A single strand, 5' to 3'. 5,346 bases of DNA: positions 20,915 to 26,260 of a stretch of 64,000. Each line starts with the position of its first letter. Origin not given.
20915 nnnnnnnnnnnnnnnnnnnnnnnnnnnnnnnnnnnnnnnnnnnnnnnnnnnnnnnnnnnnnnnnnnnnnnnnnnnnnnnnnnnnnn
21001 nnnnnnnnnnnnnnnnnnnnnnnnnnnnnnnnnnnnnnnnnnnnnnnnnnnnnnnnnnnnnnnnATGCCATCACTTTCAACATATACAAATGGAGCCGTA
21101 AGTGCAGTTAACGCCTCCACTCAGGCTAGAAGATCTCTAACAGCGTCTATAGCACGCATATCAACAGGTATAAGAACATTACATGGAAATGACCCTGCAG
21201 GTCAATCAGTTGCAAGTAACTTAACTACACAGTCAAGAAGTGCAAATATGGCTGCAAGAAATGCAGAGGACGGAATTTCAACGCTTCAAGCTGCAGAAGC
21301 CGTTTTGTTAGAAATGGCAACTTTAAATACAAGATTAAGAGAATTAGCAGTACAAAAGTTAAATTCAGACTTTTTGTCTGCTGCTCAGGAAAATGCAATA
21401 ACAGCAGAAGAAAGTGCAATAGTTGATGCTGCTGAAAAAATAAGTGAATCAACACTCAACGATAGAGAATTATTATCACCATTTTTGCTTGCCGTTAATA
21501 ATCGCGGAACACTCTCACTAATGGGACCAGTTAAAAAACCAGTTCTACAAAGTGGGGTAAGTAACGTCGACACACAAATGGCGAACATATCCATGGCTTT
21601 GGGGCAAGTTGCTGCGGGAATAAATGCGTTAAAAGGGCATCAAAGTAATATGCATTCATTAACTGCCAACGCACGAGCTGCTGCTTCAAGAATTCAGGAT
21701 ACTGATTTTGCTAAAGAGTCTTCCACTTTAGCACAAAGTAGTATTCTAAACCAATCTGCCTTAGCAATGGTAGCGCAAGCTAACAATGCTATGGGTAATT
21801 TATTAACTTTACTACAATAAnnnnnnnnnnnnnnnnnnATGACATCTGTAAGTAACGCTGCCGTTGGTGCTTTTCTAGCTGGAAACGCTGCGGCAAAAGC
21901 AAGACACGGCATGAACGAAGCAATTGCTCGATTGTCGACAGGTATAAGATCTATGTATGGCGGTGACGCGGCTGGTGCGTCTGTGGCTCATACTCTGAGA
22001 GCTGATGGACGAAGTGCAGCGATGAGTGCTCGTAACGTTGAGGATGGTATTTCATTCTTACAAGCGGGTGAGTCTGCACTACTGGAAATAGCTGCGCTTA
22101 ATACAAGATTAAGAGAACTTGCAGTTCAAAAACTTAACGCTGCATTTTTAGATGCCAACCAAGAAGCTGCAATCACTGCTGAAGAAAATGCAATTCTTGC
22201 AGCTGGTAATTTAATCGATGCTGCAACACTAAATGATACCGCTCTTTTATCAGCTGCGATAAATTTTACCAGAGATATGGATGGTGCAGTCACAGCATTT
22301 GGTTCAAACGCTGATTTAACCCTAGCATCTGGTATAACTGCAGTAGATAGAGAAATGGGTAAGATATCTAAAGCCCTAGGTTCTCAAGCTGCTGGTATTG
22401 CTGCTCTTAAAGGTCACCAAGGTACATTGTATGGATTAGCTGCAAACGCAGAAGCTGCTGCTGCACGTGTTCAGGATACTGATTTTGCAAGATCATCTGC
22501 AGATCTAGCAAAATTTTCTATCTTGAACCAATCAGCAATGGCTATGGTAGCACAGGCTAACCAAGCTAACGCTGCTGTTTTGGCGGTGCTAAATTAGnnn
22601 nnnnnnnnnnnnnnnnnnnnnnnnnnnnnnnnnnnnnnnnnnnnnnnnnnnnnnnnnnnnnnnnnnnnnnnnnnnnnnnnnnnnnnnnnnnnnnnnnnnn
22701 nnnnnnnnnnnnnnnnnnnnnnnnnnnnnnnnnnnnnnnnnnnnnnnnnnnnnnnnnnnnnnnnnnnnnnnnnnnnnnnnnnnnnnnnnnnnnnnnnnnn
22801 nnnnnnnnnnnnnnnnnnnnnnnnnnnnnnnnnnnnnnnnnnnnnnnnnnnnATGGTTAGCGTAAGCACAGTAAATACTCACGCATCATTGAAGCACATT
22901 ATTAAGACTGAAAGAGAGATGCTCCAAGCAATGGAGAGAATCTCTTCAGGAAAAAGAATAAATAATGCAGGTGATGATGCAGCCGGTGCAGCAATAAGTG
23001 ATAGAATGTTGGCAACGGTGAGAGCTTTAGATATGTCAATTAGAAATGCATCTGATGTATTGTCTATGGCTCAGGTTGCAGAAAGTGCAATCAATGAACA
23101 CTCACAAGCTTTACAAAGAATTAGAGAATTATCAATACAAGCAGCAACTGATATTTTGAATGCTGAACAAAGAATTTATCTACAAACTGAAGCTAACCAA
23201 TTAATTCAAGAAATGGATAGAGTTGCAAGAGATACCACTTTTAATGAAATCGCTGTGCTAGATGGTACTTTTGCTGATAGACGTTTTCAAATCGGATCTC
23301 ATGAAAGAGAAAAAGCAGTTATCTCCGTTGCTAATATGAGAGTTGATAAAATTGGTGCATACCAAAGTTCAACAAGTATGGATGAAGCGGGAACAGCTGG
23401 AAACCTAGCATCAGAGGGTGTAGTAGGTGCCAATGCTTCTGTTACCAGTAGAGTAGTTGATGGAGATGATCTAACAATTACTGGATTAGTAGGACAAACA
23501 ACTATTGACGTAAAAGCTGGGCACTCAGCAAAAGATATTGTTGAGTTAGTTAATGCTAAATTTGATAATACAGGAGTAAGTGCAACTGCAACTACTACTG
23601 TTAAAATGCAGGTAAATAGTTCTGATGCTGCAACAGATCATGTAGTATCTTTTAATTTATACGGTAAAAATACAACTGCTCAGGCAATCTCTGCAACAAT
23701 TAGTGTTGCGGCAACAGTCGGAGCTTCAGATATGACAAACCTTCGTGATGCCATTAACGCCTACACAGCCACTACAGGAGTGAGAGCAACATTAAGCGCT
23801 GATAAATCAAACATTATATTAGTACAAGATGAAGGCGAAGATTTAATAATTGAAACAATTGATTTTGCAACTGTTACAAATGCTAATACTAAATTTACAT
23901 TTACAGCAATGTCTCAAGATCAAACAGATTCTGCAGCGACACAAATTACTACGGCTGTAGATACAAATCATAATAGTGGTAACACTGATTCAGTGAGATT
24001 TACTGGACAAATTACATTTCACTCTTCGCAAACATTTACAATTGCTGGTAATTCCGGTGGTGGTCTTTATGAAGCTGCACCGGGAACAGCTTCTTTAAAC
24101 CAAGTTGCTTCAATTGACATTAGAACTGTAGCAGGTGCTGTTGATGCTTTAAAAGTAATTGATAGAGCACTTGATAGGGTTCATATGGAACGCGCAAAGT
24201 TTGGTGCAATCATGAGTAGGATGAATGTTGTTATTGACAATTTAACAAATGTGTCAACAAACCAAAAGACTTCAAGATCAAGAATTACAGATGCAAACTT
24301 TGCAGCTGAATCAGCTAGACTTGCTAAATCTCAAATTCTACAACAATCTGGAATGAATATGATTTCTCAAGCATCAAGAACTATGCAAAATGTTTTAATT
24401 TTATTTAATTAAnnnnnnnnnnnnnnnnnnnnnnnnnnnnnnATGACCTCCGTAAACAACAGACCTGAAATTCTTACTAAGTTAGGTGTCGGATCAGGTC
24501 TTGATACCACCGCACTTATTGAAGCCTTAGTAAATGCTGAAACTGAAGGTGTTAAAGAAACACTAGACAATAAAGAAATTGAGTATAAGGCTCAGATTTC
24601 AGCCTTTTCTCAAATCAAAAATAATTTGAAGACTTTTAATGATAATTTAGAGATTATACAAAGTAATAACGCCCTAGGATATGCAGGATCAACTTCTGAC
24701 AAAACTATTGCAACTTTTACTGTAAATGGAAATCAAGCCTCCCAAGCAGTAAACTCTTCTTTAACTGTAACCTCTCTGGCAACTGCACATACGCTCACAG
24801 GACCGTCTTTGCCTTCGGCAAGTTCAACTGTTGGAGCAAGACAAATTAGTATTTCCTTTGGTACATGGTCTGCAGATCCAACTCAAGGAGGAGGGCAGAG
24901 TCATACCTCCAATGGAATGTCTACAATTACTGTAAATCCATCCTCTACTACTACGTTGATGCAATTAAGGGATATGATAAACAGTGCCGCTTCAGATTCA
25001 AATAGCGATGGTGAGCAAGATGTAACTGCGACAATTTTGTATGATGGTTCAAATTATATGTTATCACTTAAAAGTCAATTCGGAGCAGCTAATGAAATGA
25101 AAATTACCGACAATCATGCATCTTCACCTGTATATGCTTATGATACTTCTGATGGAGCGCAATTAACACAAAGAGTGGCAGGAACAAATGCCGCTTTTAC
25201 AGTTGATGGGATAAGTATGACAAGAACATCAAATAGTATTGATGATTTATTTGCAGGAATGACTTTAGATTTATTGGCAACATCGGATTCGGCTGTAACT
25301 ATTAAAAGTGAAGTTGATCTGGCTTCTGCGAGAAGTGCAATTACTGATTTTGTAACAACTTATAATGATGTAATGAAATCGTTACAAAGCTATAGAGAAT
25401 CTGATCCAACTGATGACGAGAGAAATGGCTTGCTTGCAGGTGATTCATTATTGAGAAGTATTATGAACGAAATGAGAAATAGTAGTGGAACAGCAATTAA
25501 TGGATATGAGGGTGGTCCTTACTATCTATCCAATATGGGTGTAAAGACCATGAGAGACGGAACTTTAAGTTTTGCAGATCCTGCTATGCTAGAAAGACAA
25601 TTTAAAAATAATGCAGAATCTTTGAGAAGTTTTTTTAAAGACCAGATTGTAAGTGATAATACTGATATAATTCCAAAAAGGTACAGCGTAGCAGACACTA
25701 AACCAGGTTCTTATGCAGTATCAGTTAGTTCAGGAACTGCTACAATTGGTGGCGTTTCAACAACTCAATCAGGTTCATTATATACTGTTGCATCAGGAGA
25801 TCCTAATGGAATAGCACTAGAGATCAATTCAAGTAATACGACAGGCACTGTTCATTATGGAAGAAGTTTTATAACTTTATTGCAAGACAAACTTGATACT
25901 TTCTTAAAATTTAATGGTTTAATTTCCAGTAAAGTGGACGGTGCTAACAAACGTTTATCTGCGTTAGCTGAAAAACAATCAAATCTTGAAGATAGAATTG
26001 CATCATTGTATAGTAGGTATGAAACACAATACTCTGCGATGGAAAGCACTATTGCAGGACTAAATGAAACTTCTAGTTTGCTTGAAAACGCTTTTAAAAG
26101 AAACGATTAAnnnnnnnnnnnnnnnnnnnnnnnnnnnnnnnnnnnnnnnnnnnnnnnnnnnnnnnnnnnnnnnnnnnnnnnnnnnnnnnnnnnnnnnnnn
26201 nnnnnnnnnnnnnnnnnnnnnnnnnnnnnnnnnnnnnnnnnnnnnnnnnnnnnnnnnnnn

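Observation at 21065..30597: Four flagellin genes in three sequence classes accompanied by three FliS-like chaperone paralogs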

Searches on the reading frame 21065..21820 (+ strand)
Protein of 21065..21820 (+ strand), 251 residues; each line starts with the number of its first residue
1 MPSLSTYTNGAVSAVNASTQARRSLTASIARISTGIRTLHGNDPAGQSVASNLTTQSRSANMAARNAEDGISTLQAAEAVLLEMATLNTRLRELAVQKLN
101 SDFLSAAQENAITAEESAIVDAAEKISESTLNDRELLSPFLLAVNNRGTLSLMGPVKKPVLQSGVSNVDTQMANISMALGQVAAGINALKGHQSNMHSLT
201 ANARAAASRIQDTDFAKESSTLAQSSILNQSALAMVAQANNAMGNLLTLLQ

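Call 3: search_protein_families(library=pfam, proteins=[window:21065-21820:+], max_evalue=1)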
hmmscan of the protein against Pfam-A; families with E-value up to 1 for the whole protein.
window:21065-21820:+ (251 aa): 3 families
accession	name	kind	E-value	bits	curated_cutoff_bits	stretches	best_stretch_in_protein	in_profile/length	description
PF00669.25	Flagellin_N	-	2.8e-14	53.8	26.6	1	12-137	8-134/139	Bacterial flagellin N-terminal helical region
PF00700.27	Flagellin_C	-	3.3e-10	40.6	23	1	166-250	2-86/86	Bacterial flagellin C-terminal helical region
PF04449.17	Fimbrial_CS1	-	0.074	13.6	21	1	52-133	38-117/133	CS1 type fimbrial major subunit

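Call 4: search_protein_families(library=ncbifam, proteins=[window:21065-21820:+], max_evalue=1)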
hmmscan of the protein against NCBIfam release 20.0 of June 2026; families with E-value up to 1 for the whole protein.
window:21065-21820:+ (251 aa): 23 families
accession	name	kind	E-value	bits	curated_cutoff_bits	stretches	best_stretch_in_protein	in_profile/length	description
NF009444.0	PRK12802.1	equivalog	2.6e-25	89.5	332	2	18-138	18-139/282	flagellin domain-containing protein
NF009448.0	PRK12806.1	equivalog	4.1e-25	88.5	531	2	20-137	20-138/475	flagellin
NF006468.0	PRK08869.1-3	subfamily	5.5e-25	88.2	436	2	11-137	11-138/378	polar flagellin E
NF009446.0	PRK12804.1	subfamily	4.2e-24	85.6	352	2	27-137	25-137/301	flagellin Hag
NF038071.1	lat_flg_LafA_2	exception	4.6e-24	85.3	365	2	4-130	3-130/284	lateral flagellin LafA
NF006467.0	PRK08869.1-2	subfamily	6.2e-24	84.8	443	2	18-129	19-129/400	flagellin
NF006466.0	PRK08869.1-1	subfamily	8.2e-24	84.8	426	2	10-130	7-130/377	flagellin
NF006469.0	PRK08869.1-4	equivalog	7.8e-23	81.4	627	2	10-137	10-138/377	flagellin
NF005294.0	PRK06819.1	subfamily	3.2e-19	69.7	387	2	16-130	16-130/376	FliC/FljB family flagellin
NF033376.1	lat_flg_LafA_1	exception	6.3e-18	65.1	440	2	6-103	4-103/304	lateral flagellin LafA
NF009449.0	PRK12807.1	subfamily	9.6e-16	58.2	347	2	20-139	18-138/287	flagellin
NF005953.0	PRK08026.1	subfamily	1.6e-15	57.7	619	2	22-115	22-115/548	FliC/FljB family flagellin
NF009447.0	PRK12805.1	equivalog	2.1e-15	57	404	2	25-130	23-128/287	FliC/FljB family flagellin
NF006264.0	PRK08411.1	subfamily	1.7e-12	46.9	729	2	160-251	488-572/572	flagellin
TIGR02550.1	flagell_flgL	equivalog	3.1e-12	46.5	127.2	2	15-121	12-118/387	flagellar hook-associated protein FlgL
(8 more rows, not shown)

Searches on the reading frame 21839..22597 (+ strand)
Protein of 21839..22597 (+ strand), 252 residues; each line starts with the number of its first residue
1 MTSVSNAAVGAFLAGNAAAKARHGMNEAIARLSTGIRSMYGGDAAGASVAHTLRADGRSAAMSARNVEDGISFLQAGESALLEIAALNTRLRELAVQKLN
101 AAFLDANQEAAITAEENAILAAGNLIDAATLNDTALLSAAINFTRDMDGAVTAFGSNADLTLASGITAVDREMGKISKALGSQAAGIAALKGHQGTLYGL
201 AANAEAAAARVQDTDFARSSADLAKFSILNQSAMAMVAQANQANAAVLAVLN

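Call 3: search_protein_families(library=pfam, proteins=[window:21839-22597:+], max_evalue=1)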
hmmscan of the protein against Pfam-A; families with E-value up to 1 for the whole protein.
window:21839-22597:+ (252 aa): 2 families
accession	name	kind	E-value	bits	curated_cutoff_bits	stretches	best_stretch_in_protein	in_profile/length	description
PF00669.25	Flagellin_N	-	1.4e-12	48.3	26.6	1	16-139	12-136/139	Bacterial flagellin N-terminal helical region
PF00700.27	Flagellin_C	-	1.6e-07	32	23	1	201-250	36-85/86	Bacterial flagellin C-terminal helical region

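Call 4: search_protein_families(library=ncbifam, proteins=[window:21839-22597:+], max_evalue=1)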
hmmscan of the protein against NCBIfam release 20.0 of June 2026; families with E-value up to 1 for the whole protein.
window:21839-22597:+ (252 aa): 22 families
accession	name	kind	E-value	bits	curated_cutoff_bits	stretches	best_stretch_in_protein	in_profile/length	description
NF009444.0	PRK12802.1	equivalog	2.5e-22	79.7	332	2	17-181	17-182/282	flagellin domain-containing protein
NF038071.1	lat_flg_LafA_2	exception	7.4e-21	74.7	365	2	22-149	22-150/284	lateral flagellin LafA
NF009446.0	PRK12804.1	subfamily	7.5e-19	68.3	352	2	26-168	24-171/301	flagellin Hag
NF006466.0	PRK08869.1-1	subfamily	1.9e-17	63.9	426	2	5-119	5-119/377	flagellin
NF009448.0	PRK12806.1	equivalog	2.2e-17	63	531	2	1-189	1-185/475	flagellin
NF005294.0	PRK06819.1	subfamily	2.6e-17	63.4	387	2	1-101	1-102/376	FliC/FljB family flagellin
NF006467.0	PRK08869.1-2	subfamily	4e-17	62.4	443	2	6-165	6-160/400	flagellin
NF006468.0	PRK08869.1-3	subfamily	8.2e-17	61.3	436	2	6-126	6-126/378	polar flagellin E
NF009449.0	PRK12807.1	subfamily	3.9e-16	59.5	347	2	22-140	20-139/287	flagellin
NF006469.0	PRK08869.1-4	equivalog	2.9e-15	56.5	627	2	3-120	3-120/377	flagellin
NF009445.0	PRK12803.1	equivalog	2.5e-13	50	450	2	25-138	23-137/335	flagellin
NF009447.0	PRK12805.1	equivalog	1.9e-12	47.3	404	2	19-190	17-188/287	FliC/FljB family flagellin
NF005953.0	PRK08026.1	subfamily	2e-12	47.5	619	2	1-101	1-102/548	FliC/FljB family flagellin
NF009450.0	PRK12808.1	equivalog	5.1e-12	46.1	476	2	24-139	22-138/476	flagellin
NF033376.1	lat_flg_LafA_1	exception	4.7e-11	42.6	440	2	8-114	7-114/304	lateral flagellin LafA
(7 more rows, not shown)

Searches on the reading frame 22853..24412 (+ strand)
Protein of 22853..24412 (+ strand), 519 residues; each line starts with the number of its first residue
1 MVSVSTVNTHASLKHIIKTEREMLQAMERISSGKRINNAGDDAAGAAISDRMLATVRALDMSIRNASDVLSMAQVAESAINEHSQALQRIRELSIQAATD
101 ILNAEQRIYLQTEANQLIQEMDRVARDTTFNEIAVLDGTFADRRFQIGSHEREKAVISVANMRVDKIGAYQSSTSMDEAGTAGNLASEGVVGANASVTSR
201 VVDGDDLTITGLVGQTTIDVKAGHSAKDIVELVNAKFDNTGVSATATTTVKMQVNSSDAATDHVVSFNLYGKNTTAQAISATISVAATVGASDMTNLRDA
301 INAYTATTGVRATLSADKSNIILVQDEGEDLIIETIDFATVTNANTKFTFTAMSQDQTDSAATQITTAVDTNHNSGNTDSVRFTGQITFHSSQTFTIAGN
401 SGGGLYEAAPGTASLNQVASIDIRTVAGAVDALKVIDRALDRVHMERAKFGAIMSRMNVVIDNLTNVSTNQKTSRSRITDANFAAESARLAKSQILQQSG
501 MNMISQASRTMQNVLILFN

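Call 3: search_protein_families(library=pfam, proteins=[window:22853-24412:+], max_evalue=1)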
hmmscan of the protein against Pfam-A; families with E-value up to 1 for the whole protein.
window:22853-24412:+ (519 aa): 8 families
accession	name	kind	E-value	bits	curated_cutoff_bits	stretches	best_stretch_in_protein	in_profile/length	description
PF00669.25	Flagellin_N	-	5.3e-33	114.5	26.6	1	11-140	9-138/139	Bacterial flagellin N-terminal helical region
PF00700.27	Flagellin_C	-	3.9e-19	69.2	23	1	433-517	1-85/86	Bacterial flagellin C-terminal helical region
PF07196.18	Flagellin_IN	-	1.5e-11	44.7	22.7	2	206-258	1-55/55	Flagellin hook IN motif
PF24590.1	DUF7615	-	0.0069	17.3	27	1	77-148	9-79/106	Domain of unknown function (DUF7615)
PF03028.21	Dynein_heavy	-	0.088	13.2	30.5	1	319-370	4-55/115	Dynein heavy chain region D6 P-loop domain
PF12867.12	DinB_2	-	0.12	13.3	24.8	1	13-105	36-102/128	DinB superfamily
PF14425.11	Imm3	-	0.15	12.5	25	0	425-470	69-114/119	Immunity protein Imm3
PF23833.1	DUF7203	-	0.52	10.9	27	1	77-123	19-65/109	Family of unknown function (DUF7203)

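Call 4: search_protein_families(library=ncbifam, proteins=[window:22853-24412:+], max_evalue=1)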
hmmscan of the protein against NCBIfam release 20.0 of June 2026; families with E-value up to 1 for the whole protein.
window:22853-24412:+ (519 aa): 26 families (the best 25 are shown)
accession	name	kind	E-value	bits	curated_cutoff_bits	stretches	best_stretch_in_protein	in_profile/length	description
NF009448.0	PRK12806.1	equivalog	7.6e-75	252.5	531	1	20-518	21-473/475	flagellin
NF006467.0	PRK08869.1-2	subfamily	1.3e-68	232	443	2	23-305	25-306/400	flagellin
NF006466.0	PRK08869.1-1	subfamily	5.2e-62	210.5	426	2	11-300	13-287/377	flagellin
NF006468.0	PRK08869.1-3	subfamily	8.9e-61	206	436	2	1-304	2-292/378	polar flagellin E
NF006469.0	PRK08869.1-4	equivalog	9.5e-57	193.1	627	2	7-268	5-259/377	flagellin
NF005294.0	PRK06819.1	subfamily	4e-54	184.6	387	2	24-314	26-307/376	FliC/FljB family flagellin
NF009444.0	PRK12802.1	equivalog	1.7e-51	175.4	332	2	16-181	18-183/282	flagellin domain-containing protein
NF006470.0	PRK08869.1-5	equivalog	9.2e-44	150.2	423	2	10-308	11-306/388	flagellin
NF010115.0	PRK13588.1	subfamily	3.6e-43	148.3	503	1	4-517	9-512/514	flagellin B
NF005953.0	PRK08026.1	subfamily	1.2e-42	147.3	619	1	24-518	26-546/548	FliC/FljB family flagellin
NF009446.0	PRK12804.1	subfamily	1.7e-40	139.3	352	2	25-209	25-217/301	flagellin Hag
NF009234.0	PRK12584.1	equivalog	2.4e-40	139.1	752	1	4-518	9-509/510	flagellin A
NF006264.0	PRK08411.1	subfamily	7.1e-39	134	729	2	4-359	9-336/572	flagellin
NF038071.1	lat_flg_LafA_2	exception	6.7e-38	130.7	365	2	15-178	17-182/284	lateral flagellin LafA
NF009449.0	PRK12807.1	subfamily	1.1e-37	130.2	347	2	16-162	16-159/287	flagellin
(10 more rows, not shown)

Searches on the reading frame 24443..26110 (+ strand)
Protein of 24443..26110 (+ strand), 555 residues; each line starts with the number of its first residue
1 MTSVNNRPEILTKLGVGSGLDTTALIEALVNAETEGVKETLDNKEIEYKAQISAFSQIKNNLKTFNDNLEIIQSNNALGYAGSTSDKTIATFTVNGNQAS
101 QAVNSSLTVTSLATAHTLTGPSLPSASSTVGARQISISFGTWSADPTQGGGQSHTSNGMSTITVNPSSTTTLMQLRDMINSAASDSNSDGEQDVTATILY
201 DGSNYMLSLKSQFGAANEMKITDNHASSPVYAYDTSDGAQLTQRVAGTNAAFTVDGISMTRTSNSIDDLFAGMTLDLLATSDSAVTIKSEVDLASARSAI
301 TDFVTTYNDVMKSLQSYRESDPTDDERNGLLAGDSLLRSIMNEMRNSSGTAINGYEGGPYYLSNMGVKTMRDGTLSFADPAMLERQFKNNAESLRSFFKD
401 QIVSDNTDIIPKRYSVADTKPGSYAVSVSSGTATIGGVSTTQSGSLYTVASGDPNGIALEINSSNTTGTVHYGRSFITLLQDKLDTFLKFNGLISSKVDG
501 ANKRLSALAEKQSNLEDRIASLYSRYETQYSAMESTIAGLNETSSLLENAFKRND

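Call 3: search_protein_families(library=pfam, proteins=[window:24443-26110:+], max_evalue=1)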
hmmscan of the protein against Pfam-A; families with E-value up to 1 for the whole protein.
window:24443-26110:+ (555 aa): 5 families
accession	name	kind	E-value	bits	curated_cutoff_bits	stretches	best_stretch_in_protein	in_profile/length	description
PF07195.17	FliD_C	-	8.6e-42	143.6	25.4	1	247-541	1-235/236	Flagellar hook-associated protein 2 C-terminus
PF02465.23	FliD_N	-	4.1e-15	56.6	24.8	1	18-116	1-97/97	Flagellar hook-associated protein 2 N-terminus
PF20994.3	CENPU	-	0.071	13.2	27.8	1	39-87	50-99/200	CENPU protein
PF16058.10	Mucin-like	-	0.097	13.5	28.7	1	100-171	9-83/94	Mucin-like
PF10046.14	BLOC1_2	-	0.33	11.8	33.4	1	495-552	40-96/96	Biogenesis of lysosome-related organelles complex-1 subunit 2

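Call 4: search_protein_families(library=ncbifam, proteins=[window:24443-26110:+], max_evalue=1)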
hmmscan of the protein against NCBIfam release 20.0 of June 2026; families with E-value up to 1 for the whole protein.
window:24443-26110:+ (555 aa): 7 families
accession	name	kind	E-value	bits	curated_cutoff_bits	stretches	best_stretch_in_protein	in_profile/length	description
NF005955.1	PRK08032.1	equivalog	1.9e-48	165.7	387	2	12-398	5-379/465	flagellar filament capping protein FliD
NF005188.0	PRK06664.1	equivalog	5.9e-29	100.9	469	3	247-398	390-566/661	flagellar hook-associated protein FliD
NF005833.0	PRK07737.1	equivalog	1.5e-25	90.3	444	2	15-403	7-406/501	flagellar hook-associated protein 2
NF009400.1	PRK12765.1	equivalog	2e-24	86.1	448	2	11-402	6-400/596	flagellar filament capping protein FliD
NF006435.1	PRK08724.1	equivalog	2.4e-22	79.5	580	2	233-399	425-591/672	flagellar filament capping protein FliD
NF005281.0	PRK06798.1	equivalog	2.9e-15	56.2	375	1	20-398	22-353/440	flagellar hook-associated protein 2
NF006282.1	PRK08453.1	equivalog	4.1e-12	45.4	500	1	206-400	390-585/673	flagellar filament capping protein FliD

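Call 11: find_related_loci(query=window:24443-26110:+, collection=genome_contigs, flank=10000)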
Query window:24443-26110:+ (555 aa) in genome_contigs; peptide patterns used: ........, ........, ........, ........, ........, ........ (x = any residue, [..] = any of these).
68 stretches matched a pattern; 10 encode a relative of the query (tblastn E <= 1e-3); 10 distinct loci.
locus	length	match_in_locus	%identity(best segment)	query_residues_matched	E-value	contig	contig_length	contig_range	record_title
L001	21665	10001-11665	89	1-555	0e+0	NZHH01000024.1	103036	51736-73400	MAG: Rickettsiales bacterium isolate MED652 20203, whole genome shotgun sequence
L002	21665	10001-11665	81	1-555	0e+0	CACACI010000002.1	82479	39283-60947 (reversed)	uncultured Alphaproteobacteria bacterium isolate AG-343-F10 genome assembly, contig: AG-343-F10_NODE_2, whole genome sho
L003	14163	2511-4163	74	1-552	0e+0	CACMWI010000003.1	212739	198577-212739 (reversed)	MAG: uncultured Alphaproteobacteria bacterium isolate AG-892-F10 genome assembly, contig: AG-892-F10_NODE_3, whole genom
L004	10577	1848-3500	74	1-552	0e+0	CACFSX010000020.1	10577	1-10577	uncultured Alphaproteobacteria bacterium isolate AG-908-P05 genome assembly, contig: AG-908-P05_NODE_20, whole genome sh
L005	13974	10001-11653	72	1-552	0e+0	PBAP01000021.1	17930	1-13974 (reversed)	MAG: Flavobacteriales bacterium isolate SP47 5330, whole genome shotgun sequence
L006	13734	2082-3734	72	1-552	0e+0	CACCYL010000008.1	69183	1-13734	uncultured Alphaproteobacteria bacterium isolate AG-903-D15 genome assembly, contig: AG-903-D15_NODE_8, whole genome sho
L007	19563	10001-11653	72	1-552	0e+0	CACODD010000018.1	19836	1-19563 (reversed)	MAG: uncultured Alphaproteobacteria bacterium isolate AH-287-P08 genome assembly, contig: AH-287-P08_NODE_18, whole geno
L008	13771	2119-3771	72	1-552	0e+0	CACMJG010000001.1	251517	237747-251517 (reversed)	MAG: uncultured Alphaproteobacteria bacterium isolate AG-891-J16 genome assembly, contig: AG-891-J16_NODE_1, whole genom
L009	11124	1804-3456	72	1-552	0e+0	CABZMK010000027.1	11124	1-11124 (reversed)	MAG: uncultured Alphaproteobacteria bacterium isolate AG-337-K15 genome assembly, contig: AG-337-K15_NODE_27, whole geno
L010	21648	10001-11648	79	1-552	0e+0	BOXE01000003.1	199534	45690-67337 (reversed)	MAG: Alphaproteobacteria bacterium CM1_5m.P40 DNA, sequence03, whole genome shotgun sequence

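Call 95: search_protein_families(library=pfam, proteins=[L001:5954-6451:-], max_evalue=1)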
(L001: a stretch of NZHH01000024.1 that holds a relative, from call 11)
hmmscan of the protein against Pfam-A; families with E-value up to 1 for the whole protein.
L001:5954-6451:- (165 aa): 1 family
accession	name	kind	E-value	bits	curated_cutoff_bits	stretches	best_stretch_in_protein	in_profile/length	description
PF09603.15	Fib_succ_major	-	0.026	15.2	33.9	1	121-159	51-89/187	Fibrobacter succinogenes major domain (Fib_succ_major)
